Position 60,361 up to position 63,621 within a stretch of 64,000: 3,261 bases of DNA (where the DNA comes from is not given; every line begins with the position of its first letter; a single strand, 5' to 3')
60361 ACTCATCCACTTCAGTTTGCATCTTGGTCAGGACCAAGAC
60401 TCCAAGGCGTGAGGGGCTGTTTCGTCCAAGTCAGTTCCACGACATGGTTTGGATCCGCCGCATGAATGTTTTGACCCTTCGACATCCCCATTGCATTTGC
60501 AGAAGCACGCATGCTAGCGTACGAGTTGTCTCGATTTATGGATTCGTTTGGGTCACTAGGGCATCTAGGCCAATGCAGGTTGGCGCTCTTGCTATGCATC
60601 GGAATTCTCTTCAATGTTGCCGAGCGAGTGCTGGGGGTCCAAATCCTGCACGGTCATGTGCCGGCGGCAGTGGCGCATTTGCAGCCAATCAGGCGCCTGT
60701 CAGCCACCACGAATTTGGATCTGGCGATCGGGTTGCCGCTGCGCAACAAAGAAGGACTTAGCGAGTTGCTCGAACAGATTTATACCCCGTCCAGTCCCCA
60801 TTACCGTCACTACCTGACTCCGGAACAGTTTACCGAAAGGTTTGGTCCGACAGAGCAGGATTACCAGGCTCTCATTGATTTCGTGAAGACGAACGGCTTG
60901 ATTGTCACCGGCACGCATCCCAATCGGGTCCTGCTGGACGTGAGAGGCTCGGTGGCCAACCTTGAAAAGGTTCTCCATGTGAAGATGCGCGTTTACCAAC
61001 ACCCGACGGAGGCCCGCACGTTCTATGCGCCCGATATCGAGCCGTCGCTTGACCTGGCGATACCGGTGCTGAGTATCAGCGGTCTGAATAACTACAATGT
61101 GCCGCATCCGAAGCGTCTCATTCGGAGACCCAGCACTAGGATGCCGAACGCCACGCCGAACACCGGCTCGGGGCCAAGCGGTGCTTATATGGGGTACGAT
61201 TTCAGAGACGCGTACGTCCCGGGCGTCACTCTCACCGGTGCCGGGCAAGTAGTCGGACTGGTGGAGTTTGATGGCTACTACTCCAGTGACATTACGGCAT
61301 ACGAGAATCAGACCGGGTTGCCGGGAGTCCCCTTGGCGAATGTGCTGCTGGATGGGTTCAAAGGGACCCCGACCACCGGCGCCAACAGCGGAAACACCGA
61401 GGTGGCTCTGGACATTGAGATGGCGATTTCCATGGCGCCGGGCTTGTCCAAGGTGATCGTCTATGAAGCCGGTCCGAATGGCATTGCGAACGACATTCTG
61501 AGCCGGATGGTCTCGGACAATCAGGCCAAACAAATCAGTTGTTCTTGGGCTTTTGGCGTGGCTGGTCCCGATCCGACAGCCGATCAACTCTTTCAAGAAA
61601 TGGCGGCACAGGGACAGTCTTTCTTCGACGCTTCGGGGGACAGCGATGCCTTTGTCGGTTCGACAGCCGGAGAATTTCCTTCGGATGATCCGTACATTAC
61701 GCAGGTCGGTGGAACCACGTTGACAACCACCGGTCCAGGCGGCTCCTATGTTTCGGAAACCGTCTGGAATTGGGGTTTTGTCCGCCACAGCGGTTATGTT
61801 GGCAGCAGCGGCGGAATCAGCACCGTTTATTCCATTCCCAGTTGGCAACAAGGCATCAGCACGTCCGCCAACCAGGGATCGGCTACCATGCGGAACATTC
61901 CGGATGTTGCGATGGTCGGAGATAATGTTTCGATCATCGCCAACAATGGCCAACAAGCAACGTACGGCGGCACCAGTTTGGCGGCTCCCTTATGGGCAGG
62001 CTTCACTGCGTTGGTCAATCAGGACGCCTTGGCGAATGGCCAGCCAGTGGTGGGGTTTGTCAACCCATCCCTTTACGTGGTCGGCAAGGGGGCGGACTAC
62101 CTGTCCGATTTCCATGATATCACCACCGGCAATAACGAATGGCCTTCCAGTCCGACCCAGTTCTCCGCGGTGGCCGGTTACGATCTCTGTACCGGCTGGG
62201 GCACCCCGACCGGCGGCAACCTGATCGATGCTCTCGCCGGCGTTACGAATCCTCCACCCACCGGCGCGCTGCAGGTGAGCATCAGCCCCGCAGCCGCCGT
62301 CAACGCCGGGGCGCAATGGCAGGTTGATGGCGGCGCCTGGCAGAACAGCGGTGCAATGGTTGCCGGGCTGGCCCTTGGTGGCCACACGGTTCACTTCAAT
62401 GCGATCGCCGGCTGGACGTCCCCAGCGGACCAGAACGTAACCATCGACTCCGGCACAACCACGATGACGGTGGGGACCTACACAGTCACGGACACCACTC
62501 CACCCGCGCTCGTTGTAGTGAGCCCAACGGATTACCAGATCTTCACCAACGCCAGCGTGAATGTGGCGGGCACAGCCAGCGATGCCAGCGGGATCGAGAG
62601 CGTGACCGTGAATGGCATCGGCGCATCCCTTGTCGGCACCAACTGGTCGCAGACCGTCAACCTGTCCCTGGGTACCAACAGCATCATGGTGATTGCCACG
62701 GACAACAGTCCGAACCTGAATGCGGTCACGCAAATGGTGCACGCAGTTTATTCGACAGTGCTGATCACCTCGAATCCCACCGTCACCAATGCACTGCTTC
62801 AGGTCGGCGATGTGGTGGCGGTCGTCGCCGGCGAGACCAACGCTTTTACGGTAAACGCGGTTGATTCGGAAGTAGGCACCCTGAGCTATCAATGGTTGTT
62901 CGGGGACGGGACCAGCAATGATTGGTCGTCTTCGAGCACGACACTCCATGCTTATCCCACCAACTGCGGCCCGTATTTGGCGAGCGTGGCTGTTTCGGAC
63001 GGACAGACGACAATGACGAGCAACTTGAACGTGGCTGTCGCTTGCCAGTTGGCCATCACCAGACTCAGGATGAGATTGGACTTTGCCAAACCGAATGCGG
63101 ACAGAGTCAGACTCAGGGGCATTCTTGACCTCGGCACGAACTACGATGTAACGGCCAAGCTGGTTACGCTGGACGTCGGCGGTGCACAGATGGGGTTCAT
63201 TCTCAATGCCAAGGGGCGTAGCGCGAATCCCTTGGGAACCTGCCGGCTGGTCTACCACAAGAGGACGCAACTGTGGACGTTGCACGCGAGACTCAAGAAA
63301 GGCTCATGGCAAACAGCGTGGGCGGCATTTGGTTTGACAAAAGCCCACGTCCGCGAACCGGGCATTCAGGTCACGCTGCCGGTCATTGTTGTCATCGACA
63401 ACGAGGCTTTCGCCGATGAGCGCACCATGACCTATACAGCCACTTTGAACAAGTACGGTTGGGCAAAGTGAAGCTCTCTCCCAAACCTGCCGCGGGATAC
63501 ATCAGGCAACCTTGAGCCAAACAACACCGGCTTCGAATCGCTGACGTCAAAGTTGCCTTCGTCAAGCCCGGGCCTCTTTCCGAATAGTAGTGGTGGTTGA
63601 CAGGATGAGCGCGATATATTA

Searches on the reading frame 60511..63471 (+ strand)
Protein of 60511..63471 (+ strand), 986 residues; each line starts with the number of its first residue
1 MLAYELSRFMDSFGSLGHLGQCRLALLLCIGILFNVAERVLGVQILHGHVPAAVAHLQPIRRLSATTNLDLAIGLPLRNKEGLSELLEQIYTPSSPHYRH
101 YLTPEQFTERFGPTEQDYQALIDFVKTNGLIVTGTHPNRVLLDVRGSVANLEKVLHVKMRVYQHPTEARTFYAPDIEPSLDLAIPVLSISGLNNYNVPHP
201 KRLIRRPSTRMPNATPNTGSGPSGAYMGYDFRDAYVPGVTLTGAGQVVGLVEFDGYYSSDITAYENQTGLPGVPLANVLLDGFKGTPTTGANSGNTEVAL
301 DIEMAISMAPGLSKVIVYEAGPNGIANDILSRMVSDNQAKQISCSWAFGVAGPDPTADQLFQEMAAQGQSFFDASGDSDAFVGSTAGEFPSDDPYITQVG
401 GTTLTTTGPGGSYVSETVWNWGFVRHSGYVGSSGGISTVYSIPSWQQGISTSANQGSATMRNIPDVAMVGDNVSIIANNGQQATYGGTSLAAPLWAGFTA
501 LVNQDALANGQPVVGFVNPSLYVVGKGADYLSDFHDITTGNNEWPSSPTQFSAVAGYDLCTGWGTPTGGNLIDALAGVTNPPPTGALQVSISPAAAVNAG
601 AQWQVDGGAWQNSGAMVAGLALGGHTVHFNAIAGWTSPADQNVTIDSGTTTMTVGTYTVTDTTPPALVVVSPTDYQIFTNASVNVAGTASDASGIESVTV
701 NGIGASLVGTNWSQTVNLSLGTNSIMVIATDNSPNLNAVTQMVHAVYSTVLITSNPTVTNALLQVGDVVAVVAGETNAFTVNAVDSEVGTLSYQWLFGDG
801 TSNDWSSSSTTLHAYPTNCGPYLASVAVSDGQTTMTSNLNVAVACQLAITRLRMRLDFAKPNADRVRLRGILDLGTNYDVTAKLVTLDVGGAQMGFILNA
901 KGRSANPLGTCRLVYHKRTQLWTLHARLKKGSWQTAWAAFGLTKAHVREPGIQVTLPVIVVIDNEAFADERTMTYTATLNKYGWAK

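Call 14: search_protein_families(library=pfam, proteins=[window:60511-63471:+], max_evalue=0.001)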
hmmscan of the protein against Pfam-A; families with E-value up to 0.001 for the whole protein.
window:60511-63471:+ (986 aa): 4 families
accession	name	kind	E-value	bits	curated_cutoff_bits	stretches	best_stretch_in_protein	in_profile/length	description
PF09286.16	Pro-kuma_activ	-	3.8e-24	86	23.5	1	60-183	6-129/143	Pro-kumamolisin, activation domain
PF09136.16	Glucodextran_B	-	1.5e-12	47.6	27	1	665-745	1-81/83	Glucodextranase, domain B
PF18911.6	PKD_4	-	3e-07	30.8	27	1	768-839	11-79/85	PKD domain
PF00801.26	PKD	-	1.9e-05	25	23.5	1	770-843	10-80/80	PKD domain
